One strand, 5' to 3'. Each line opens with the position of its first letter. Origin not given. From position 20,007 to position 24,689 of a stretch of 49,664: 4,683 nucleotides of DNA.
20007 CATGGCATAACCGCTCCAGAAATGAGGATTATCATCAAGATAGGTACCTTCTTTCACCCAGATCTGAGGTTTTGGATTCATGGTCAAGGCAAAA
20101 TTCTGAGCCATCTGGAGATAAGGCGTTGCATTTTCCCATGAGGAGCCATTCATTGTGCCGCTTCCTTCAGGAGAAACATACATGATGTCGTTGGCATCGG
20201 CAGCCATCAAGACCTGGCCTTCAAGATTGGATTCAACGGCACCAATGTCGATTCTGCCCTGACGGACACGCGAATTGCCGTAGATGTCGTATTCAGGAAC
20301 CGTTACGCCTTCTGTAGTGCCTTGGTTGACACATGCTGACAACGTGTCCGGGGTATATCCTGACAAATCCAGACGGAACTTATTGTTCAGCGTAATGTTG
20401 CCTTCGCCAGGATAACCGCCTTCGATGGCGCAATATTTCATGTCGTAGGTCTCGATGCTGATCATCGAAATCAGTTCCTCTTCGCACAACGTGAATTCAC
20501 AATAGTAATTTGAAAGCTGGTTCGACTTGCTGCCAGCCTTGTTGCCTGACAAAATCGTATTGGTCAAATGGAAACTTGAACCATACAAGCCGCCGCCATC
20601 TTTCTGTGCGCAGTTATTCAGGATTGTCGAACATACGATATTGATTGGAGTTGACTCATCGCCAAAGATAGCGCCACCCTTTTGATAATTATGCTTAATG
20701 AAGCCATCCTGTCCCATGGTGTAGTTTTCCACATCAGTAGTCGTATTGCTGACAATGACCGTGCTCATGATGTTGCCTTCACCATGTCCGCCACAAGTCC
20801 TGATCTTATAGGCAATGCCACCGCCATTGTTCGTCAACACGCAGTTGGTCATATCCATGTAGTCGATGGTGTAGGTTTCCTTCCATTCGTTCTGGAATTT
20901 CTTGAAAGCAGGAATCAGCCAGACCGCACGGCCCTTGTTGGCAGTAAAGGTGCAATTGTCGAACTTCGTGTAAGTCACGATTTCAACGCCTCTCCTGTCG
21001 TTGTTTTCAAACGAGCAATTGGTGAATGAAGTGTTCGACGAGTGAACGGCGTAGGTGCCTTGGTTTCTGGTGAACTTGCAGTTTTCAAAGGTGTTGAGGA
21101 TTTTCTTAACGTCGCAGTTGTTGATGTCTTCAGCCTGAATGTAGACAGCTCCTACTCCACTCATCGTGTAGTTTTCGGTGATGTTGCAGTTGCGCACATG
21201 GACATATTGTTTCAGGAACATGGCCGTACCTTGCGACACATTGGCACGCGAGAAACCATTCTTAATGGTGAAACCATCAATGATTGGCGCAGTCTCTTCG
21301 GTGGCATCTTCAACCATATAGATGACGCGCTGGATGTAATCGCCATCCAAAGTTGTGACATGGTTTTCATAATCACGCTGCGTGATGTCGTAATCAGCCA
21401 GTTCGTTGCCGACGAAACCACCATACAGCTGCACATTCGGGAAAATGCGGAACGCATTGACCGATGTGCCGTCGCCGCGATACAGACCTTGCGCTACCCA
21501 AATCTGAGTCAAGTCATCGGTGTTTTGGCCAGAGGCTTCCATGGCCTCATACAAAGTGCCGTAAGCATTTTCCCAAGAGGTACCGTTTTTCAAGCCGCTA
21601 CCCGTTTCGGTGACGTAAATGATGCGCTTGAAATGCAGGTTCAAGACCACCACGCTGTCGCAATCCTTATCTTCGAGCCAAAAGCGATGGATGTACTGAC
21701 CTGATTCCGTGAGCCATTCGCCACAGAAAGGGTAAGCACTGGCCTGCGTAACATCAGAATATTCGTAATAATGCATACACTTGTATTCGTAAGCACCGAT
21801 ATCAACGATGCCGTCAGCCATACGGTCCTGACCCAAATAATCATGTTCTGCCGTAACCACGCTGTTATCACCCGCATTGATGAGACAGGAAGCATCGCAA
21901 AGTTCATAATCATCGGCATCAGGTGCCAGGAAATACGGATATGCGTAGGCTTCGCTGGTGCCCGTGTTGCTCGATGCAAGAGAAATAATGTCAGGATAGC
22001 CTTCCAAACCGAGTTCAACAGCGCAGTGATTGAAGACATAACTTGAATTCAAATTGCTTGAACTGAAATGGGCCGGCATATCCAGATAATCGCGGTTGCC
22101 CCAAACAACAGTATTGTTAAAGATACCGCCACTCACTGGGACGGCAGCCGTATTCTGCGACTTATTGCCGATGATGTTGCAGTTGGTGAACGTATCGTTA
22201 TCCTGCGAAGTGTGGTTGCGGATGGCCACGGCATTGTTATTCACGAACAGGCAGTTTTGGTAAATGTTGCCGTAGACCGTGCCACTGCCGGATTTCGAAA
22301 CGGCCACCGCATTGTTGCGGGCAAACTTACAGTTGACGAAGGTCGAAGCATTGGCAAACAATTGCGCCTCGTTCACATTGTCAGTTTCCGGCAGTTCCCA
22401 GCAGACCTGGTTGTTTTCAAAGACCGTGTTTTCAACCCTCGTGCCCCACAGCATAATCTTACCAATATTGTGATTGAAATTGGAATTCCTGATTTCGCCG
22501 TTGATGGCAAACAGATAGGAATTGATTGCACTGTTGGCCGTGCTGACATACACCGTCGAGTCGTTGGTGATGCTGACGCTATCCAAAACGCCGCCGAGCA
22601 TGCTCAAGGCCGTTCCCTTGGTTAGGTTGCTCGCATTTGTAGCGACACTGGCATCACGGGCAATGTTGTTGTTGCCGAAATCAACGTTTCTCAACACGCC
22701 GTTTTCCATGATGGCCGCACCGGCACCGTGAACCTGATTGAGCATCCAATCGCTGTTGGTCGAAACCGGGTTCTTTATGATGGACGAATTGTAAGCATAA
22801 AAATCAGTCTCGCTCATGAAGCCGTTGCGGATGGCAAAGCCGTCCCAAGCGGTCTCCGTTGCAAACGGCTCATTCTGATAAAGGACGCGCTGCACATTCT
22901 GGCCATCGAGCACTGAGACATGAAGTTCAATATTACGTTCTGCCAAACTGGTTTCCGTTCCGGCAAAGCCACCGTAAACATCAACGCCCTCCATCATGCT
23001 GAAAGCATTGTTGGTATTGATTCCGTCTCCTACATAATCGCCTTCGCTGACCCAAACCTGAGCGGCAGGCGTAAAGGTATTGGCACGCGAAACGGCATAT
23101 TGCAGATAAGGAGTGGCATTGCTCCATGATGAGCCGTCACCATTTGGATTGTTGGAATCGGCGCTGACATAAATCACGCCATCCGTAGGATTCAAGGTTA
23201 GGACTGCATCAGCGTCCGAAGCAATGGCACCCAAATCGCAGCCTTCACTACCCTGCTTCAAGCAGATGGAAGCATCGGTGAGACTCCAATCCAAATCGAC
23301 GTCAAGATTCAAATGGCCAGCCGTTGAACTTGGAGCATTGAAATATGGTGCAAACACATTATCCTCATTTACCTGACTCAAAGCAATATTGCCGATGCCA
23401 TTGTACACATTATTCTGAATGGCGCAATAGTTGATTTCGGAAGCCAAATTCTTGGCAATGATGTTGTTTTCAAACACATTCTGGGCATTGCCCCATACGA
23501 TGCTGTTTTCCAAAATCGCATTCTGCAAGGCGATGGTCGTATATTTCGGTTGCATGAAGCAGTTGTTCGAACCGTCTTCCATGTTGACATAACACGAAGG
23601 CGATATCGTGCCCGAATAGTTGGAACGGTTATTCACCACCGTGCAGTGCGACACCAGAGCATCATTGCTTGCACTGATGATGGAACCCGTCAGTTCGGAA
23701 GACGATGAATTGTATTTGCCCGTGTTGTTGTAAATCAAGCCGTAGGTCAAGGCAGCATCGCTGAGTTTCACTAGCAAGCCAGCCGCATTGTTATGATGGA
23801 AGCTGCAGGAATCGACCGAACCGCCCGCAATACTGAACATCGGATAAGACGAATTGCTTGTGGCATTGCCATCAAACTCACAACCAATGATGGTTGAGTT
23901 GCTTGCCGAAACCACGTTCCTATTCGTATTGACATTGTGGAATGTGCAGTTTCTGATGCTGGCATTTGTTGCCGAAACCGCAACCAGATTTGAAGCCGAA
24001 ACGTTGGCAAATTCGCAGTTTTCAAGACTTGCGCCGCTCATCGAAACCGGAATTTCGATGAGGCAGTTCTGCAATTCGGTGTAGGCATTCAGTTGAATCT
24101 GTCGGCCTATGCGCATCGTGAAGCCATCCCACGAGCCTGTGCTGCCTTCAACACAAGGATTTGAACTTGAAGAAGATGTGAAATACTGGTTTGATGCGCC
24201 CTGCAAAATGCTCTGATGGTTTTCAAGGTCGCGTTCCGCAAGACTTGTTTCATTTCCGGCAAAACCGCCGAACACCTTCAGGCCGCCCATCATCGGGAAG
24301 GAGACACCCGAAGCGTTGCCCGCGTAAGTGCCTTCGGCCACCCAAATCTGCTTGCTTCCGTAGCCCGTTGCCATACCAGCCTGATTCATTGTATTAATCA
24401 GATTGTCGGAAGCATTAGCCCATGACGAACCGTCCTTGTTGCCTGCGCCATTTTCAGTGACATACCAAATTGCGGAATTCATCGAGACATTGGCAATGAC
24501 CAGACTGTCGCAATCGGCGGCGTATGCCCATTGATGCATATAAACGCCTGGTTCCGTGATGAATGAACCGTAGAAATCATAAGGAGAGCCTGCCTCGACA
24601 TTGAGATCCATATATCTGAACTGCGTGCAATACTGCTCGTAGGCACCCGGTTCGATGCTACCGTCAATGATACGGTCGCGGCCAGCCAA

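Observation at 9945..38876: A 28.9-kb single gene encoding a ~1-MDa, 9,643-aa modular surface protein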

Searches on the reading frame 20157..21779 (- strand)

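Call 7: search_protein_families(library=pfam, max_evalue=0.01, proteins=[window:20157-21779:-])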
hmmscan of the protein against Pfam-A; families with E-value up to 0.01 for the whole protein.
window:20157-21779:- (541 aa): 1 family
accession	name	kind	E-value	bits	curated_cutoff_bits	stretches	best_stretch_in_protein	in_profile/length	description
PF20033.5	DUF6438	-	0.0084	16.8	30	0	219-271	45-97/116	Domain of unknown function (DUF6438)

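Call 8: search_protein_families(library=ncbifam, max_evalue=0.01, proteins=[window:20157-21779:-])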
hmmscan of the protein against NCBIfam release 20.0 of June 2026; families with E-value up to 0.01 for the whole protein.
window:20157-21779:- (541 aa): 2 families
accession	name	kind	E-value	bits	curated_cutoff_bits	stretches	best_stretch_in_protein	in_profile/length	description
NF041518.1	choice_anch_Q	domain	1.5e-05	25.1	25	1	481-517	23-57/58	choice-of-anchor Q domain-containing protein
NF051894.1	anti_phage_HalA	equivalog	0.00029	20.1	250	1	217-279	56-120/338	anti-phage Hailong system effector protein HalA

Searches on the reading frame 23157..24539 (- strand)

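Call 7: search_protein_families(library=pfam, max_evalue=0.01, proteins=[window:23157-24539:-])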
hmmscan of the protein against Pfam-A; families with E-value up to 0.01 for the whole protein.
window:23157-24539:- (461 aa): 1 family
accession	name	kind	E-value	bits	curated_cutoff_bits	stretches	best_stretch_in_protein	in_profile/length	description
PF01696.23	Adeno_E1B_55K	-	5.6e-05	22.4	24.5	1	165-250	119-201/387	Adenovirus EB1 55K protein / large t-antigen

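Call 8: search_protein_families(library=ncbifam, max_evalue=0.01, proteins=[window:23157-24539:-])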
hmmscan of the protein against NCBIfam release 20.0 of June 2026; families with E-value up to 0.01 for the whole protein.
window:23157-24539:- (461 aa): 0 families
